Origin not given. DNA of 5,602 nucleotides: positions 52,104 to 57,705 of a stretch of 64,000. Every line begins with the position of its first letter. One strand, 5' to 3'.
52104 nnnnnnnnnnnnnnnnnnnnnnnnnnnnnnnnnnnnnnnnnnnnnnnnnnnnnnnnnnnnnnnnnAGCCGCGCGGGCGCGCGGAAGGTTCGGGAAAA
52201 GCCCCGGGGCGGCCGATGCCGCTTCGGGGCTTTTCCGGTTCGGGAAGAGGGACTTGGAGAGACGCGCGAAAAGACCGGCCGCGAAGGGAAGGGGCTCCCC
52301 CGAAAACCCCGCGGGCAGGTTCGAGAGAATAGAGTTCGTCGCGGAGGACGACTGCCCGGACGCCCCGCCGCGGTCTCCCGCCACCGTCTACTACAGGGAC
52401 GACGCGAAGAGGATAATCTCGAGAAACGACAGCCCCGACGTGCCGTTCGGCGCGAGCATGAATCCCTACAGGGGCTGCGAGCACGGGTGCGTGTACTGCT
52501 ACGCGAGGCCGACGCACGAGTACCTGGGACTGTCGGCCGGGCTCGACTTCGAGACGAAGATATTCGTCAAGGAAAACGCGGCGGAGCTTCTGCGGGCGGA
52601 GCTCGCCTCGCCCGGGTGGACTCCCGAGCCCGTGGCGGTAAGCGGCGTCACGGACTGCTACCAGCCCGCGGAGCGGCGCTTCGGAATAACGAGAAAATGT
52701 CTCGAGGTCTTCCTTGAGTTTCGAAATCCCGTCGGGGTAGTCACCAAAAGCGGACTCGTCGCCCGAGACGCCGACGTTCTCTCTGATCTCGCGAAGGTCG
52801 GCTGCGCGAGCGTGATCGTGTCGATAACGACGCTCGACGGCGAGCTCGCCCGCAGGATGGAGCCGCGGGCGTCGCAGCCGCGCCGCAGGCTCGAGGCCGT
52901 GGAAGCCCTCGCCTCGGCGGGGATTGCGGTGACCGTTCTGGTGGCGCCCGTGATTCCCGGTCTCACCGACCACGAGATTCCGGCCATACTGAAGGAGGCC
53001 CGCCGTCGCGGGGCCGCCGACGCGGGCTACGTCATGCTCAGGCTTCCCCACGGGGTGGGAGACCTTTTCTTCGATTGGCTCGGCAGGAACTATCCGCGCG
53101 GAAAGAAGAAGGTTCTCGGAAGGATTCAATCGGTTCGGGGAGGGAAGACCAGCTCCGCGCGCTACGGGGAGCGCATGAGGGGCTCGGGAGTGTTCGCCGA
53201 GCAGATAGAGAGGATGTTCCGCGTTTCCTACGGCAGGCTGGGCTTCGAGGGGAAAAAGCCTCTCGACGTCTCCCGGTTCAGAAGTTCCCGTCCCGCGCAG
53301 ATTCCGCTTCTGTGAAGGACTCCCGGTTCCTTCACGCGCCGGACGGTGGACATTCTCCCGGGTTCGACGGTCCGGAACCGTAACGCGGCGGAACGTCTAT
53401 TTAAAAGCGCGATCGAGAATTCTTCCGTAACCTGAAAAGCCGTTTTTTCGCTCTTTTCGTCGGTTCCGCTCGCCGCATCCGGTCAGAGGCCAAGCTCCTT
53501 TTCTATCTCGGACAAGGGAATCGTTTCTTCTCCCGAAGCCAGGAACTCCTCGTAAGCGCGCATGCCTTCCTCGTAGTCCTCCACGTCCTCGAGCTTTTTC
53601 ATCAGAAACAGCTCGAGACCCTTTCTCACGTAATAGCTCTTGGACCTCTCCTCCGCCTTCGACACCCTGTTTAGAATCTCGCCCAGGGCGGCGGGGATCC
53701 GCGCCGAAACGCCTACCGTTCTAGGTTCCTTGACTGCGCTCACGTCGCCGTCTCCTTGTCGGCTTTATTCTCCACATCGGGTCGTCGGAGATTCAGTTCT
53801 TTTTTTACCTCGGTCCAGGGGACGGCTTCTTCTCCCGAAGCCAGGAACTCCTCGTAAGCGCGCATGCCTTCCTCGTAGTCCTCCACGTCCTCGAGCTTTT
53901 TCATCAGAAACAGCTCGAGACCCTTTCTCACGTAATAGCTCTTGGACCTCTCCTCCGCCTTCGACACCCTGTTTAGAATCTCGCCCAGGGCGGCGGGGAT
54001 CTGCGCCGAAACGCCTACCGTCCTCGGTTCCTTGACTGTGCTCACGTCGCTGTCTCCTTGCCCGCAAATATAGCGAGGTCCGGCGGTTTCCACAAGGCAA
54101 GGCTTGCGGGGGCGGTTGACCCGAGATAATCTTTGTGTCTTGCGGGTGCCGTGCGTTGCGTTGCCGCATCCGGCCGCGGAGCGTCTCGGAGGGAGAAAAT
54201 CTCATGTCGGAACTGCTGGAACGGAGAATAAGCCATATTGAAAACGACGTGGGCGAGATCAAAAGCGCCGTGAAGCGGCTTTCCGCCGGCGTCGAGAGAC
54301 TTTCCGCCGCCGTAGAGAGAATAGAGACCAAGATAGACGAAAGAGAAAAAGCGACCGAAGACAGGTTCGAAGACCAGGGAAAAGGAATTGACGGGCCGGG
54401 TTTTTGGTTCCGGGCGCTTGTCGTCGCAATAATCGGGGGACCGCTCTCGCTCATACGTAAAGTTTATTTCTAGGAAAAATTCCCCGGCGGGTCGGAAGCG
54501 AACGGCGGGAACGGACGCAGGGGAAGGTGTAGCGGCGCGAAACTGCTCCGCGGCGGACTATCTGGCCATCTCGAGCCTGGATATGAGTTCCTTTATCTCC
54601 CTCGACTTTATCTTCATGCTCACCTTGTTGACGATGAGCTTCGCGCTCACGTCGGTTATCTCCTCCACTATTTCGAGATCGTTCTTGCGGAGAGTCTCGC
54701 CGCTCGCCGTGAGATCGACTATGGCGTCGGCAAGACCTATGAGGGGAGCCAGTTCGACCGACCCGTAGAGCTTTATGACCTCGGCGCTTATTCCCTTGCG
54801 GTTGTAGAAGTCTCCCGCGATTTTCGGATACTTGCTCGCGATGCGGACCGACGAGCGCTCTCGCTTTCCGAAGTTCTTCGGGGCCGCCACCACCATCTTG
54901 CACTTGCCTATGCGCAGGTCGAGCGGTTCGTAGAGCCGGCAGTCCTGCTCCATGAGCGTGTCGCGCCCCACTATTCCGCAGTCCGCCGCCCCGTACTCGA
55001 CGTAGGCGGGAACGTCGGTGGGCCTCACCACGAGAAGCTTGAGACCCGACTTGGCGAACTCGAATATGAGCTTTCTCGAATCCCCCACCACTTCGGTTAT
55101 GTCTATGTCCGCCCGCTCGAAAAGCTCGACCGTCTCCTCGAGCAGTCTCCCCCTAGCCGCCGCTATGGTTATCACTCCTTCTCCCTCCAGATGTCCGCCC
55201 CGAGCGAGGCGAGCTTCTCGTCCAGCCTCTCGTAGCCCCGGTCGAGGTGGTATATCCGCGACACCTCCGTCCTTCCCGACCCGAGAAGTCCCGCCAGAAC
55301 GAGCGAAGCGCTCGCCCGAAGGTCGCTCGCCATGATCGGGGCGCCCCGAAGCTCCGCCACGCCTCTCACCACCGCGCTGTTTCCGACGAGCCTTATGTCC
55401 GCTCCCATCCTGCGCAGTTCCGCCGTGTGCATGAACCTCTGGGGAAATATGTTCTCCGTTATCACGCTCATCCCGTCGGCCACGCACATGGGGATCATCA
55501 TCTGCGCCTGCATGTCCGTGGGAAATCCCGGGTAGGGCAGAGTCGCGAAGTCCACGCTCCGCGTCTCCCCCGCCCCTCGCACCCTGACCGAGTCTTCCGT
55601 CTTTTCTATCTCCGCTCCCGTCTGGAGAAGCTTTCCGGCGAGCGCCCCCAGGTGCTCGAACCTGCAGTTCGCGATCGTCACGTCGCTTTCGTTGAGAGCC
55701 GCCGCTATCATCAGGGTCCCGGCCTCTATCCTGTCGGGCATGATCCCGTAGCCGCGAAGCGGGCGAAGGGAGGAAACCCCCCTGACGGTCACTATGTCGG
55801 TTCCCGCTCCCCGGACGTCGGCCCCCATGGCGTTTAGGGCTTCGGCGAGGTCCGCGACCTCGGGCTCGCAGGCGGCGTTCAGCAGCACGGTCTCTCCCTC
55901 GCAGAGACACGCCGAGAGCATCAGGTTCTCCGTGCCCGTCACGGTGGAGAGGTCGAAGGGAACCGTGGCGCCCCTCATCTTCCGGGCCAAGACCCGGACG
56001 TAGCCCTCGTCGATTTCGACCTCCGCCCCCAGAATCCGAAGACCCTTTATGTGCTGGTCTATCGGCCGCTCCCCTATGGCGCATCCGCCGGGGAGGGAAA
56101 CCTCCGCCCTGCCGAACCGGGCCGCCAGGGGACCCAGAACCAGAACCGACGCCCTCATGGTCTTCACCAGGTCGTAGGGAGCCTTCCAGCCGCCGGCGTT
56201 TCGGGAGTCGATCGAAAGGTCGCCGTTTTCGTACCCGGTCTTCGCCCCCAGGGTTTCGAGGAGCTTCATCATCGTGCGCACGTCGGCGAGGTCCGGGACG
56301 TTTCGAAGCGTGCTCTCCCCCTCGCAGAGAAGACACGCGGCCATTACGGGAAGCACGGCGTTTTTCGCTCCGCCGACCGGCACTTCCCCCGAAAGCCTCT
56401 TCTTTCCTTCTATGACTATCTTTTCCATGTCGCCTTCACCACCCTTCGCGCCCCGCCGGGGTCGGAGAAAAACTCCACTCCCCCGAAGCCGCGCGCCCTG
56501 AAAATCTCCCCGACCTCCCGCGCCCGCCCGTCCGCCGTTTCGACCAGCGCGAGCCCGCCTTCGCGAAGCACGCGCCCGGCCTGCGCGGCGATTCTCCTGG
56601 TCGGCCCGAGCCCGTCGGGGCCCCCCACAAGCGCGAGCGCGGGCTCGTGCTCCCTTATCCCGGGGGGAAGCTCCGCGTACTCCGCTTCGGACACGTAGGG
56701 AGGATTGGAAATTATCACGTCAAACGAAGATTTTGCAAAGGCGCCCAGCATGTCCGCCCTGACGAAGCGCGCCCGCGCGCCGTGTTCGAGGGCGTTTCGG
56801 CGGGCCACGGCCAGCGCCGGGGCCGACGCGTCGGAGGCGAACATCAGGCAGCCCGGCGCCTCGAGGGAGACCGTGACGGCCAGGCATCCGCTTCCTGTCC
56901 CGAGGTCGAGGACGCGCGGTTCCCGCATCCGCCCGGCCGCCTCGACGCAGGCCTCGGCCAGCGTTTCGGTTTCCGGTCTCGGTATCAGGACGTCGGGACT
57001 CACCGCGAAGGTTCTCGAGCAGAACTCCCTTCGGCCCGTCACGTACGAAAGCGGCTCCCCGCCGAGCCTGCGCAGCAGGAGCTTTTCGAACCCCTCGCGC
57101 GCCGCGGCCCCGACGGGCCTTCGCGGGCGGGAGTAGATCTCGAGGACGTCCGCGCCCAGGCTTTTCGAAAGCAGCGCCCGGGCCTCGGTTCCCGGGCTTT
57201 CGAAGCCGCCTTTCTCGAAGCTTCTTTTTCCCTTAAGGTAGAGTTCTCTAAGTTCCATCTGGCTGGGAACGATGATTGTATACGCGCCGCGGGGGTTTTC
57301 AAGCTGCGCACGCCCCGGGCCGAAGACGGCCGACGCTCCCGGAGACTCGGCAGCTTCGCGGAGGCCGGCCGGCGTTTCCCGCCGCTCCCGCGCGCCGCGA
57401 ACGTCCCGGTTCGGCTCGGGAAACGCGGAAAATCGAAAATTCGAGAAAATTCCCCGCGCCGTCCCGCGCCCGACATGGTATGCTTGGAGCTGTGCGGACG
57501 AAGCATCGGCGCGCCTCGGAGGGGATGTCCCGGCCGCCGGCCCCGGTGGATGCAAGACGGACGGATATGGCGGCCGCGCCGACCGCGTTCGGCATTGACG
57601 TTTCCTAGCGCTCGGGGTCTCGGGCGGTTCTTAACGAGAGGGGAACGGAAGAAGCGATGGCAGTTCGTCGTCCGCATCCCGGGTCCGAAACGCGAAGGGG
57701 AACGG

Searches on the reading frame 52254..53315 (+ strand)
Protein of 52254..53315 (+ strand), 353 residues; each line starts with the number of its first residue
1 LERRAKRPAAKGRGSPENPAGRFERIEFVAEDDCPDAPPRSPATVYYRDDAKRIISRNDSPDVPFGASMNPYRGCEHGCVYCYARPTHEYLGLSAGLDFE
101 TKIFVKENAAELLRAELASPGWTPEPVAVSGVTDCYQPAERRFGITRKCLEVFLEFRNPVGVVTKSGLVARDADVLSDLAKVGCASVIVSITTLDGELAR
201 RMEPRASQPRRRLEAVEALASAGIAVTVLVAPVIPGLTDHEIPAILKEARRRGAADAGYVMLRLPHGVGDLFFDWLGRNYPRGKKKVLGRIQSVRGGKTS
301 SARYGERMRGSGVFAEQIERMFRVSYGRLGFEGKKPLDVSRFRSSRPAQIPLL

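Call 28: search_protein_families(library=pfam, proteins=[window:52254-53315:+], max_evalue=0.001)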
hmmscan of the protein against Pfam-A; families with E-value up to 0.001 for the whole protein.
window:52254-53315:+ (353 aa): 1 family
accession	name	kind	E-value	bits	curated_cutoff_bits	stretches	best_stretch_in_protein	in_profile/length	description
PF04055.27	Radical_SAM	-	1.1e-18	68.4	29.5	1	69-248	1-165/166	Radical SAM superfamily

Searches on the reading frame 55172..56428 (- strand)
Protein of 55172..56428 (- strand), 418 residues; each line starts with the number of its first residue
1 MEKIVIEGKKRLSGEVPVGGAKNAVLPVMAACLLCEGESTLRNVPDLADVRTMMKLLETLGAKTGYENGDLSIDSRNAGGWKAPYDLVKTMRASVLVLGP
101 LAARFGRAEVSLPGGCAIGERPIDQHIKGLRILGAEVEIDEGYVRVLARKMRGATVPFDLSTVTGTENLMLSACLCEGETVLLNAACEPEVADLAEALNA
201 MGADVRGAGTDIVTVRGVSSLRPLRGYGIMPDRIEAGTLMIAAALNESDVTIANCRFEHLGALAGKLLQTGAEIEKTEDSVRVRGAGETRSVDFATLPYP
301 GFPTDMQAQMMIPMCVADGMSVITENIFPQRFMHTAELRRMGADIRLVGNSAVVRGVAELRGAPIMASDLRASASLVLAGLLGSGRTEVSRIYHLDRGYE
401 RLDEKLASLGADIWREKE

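Call 28: search_protein_families(library=pfam, proteins=[window:55172-56428:-], max_evalue=0.001)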
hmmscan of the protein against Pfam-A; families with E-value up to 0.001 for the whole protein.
window:55172-56428:- (418 aa): 1 family
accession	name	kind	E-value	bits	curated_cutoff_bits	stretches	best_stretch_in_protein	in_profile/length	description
PF00275.25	EPSP_synthase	-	1.2e-103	347.5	22.8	1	7-406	2-417/417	EPSP synthase (3-phosphoshikimate 1-carboxyvinyltransferase)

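Call 57: find_encoding_contigs(protein=window:55172-56428:-, flank=10000, max_places=4)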
Protein window:55172-56428:- (418 aa): 1 contig read that carries it; 1 place shown.
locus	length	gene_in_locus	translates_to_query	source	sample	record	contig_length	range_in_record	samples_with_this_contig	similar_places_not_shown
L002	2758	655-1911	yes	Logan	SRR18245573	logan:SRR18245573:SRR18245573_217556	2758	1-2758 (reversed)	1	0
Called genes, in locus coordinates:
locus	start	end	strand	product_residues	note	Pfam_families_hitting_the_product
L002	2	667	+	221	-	?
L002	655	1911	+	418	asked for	PF00275:EPSP_synthase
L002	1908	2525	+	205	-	PF01634:HisG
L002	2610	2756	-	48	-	?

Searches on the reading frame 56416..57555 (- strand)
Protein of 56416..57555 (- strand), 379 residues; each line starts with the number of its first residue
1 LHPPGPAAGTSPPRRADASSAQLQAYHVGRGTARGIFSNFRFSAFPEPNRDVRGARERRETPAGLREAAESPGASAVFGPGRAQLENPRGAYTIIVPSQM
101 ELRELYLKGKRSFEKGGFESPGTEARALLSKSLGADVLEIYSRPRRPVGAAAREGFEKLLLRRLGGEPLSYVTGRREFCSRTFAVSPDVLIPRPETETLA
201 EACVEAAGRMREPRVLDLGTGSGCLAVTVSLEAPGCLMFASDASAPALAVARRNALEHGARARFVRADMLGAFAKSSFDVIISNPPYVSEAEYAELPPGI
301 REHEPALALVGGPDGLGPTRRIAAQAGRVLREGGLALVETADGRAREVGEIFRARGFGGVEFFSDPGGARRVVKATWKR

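Call 28: search_protein_families(library=pfam, proteins=[window:56416-57555:-], max_evalue=0.001)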
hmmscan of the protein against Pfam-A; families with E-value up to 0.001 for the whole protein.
window:56416-57555:- (379 aa): 10 families
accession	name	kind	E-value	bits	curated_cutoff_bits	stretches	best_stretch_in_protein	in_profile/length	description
PF05175.20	MTS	-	1.7e-15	57.5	23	1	211-292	31-113/170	Methyltransferase small domain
PF17827.6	PrmC_N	-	8.7e-14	52.3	23.4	1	104-174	1-71/71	PrmC N-terminal domain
PF13649.12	Methyltransf_25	-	8e-10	39.7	27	1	215-289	1-78/97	Methyltransferase domain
PF13847.12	Methyltransf_31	-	2.4e-08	34.2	27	1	214-342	6-113/145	Methyltransferase domain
PF06325.19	PrmA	-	8.3e-07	29.2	22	1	211-284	162-233/296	Ribosomal protein L11 methyltransferase (PrmA)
PF08241.18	Methyltransf_11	-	4.3e-06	27.7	21.2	1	216-284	1-67/95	Methyltransferase domain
PF07669.17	Eco57I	-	8.6e-05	23.1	25.3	1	268-292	69-89/171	Eco57I restriction-modification methylase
PF03602.21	Cons_hypoth95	-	0.00011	22.4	24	1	193-294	22-130/182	Conserved hypothetical protein 95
PF01170.24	UPF0020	-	0.00013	22.1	22.3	1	197-289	14-133/197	RMKL-like, methyltransferase domain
PF08242.18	Methyltransf_12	-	0.00059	21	30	0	216-284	1-72/98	Methyltransferase domain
